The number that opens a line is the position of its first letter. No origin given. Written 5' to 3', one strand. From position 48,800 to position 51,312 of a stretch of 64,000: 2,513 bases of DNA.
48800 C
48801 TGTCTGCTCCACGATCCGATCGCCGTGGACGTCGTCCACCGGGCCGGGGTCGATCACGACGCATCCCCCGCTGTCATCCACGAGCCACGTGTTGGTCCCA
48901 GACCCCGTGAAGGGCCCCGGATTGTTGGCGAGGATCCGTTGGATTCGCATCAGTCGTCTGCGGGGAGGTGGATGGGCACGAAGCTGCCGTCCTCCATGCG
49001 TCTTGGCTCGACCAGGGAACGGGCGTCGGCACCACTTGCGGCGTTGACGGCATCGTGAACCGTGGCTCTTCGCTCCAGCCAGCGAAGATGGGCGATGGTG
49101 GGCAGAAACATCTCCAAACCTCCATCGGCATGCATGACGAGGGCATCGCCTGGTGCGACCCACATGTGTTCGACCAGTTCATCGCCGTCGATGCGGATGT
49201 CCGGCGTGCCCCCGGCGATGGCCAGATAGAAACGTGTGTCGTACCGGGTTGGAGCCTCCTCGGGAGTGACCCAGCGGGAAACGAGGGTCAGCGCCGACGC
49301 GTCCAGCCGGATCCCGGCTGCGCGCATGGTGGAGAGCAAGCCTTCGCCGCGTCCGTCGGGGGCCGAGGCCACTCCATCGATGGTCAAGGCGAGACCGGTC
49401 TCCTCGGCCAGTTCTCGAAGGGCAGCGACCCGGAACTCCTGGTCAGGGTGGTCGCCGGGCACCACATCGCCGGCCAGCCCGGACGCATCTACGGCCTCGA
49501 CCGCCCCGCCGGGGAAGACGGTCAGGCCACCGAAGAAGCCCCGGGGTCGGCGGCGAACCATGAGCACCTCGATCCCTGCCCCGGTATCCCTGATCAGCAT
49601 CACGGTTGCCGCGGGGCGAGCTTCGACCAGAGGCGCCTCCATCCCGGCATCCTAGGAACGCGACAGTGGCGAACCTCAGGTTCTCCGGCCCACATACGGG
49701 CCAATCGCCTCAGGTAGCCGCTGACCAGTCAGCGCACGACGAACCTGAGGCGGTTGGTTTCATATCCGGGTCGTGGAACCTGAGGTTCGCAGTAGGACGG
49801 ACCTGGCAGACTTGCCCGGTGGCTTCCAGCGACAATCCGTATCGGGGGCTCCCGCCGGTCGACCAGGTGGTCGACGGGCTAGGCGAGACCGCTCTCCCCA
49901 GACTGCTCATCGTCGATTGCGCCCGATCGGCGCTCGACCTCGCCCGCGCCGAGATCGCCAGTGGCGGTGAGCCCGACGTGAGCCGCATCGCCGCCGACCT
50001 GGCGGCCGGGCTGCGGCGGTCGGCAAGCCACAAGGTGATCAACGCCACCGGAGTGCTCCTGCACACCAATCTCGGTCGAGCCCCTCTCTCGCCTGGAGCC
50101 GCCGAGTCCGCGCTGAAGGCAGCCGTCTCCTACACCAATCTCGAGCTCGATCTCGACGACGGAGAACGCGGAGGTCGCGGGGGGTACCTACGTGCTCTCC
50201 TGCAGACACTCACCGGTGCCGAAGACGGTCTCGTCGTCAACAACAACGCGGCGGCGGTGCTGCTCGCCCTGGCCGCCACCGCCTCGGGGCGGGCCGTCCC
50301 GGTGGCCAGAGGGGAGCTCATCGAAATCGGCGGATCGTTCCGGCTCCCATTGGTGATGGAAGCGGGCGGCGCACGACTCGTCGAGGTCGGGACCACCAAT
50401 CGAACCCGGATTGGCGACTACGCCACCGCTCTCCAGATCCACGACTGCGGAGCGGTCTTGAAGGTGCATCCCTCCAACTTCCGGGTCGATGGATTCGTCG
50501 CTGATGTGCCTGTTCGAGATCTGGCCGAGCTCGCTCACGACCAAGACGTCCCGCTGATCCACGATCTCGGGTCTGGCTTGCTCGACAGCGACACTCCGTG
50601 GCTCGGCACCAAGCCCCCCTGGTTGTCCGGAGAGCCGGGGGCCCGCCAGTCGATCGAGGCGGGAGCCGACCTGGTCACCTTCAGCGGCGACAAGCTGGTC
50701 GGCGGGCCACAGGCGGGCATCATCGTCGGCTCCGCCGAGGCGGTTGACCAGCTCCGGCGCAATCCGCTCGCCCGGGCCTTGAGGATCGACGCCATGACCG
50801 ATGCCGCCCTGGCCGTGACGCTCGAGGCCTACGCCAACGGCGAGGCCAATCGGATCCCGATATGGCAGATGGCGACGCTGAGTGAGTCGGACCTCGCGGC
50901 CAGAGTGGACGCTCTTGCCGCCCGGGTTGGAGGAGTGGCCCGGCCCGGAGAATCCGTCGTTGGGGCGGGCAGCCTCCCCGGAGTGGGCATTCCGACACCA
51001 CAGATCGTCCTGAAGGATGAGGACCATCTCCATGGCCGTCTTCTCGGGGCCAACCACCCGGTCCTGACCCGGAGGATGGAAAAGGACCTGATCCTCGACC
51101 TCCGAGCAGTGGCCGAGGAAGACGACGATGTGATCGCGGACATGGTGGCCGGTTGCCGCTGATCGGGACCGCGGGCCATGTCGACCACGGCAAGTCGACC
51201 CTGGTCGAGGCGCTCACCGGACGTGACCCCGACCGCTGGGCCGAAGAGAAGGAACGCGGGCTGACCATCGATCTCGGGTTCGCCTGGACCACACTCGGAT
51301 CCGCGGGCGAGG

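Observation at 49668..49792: Inverted pair of a conserved ~54-nt structured element fills the divergent NUDIX-operon / selA intergenic region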

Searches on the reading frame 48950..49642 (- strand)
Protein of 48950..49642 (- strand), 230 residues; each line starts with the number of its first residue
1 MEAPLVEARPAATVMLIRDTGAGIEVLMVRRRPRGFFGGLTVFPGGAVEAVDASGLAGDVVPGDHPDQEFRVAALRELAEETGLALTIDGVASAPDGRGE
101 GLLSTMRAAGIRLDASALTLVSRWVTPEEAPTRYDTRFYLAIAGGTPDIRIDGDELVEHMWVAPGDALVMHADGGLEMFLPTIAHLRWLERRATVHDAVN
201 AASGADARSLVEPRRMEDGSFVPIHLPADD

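Call 25: search_protein_families(library=pfam, proteins=[window:48950-49642:-], max_evalue=0.00001)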
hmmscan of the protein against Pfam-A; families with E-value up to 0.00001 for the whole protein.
window:48950-49642:- (230 aa): 1 family
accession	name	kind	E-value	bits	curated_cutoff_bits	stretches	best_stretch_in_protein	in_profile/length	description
PF00293.34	NUDIX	-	8.2e-11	42.5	21.1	1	9-167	3-118/134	NUDIX domain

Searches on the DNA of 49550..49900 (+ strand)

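Call 8: search_rna_families(source=window, start=49550, end=49900, threshold=evalue, max_evalue=10)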
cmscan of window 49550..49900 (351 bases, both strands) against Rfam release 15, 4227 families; matches with E-value up to 10: 6.
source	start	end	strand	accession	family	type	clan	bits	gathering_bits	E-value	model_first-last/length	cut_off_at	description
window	49672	49787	+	RF00883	MIR820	Gene; miRNA;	-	30.3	196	0.0026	1-191/191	no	MIR820 microRNA precursor family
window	49670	49788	+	RF03645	mir-9080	Gene; miRNA;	-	25.7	100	0.0025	1-108/108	no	mir-9080 microRNA precursor family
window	49669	49790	-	RF04104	MIR918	Gene; miRNA;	-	23.4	268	0.036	1-265/265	no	MIR918 microRNA precursor family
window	49669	49790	-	RF01857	Archaea_SRP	Gene;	CL00003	13.5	96.5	0.49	67-307/317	no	Archaeal signal recognition particle RNA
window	49796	49837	+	RF03058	sul1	Cis-reg; riboswitch;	-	12.7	36.2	7.4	1-56/56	no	sul1 RNA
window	49812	49880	+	RF00065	snoR9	Gene; snRNA; snoRNA; CD-box;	CL00132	10.7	90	4.6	1-74/128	no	Small nucleolar RNA snoR9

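Call 89: search_dna_similar(query=window:49655-49805:+, collection=plasmids, mode=distant, max_evalue=0.01, max_rows=10)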
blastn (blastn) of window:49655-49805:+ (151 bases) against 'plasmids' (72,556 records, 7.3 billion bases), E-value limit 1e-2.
No match.

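Call 90: search_dna_similar(query=window:49655-49805:+, collection=phages, mode=distant, max_evalue=0.01, max_rows=10)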
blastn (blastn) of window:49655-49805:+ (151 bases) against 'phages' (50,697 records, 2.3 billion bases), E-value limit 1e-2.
No match.

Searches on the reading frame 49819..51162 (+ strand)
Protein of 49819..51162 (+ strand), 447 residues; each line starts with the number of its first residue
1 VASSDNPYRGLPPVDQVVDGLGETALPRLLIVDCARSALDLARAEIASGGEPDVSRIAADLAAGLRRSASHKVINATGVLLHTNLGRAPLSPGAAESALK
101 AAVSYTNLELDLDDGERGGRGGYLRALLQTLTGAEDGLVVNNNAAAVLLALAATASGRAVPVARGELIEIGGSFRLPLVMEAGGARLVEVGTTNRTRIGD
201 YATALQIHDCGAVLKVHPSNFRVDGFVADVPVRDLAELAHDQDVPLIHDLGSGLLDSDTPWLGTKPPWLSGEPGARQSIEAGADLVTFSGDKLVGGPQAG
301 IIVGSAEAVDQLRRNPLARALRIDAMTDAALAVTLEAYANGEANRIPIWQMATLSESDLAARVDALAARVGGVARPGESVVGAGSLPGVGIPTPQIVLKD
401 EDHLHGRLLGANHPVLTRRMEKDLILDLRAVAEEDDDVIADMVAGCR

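Call 25: search_protein_families(library=pfam, proteins=[window:49819-51162:+], max_evalue=0.00001)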
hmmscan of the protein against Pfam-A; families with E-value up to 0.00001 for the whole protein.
window:49819-51162:+ (447 aa): 1 family
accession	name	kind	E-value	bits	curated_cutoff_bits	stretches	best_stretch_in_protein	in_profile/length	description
PF03841.19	SelA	-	1e-109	367.4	22.8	1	73-431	1-366/367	L-seryl-tRNA selenium transferase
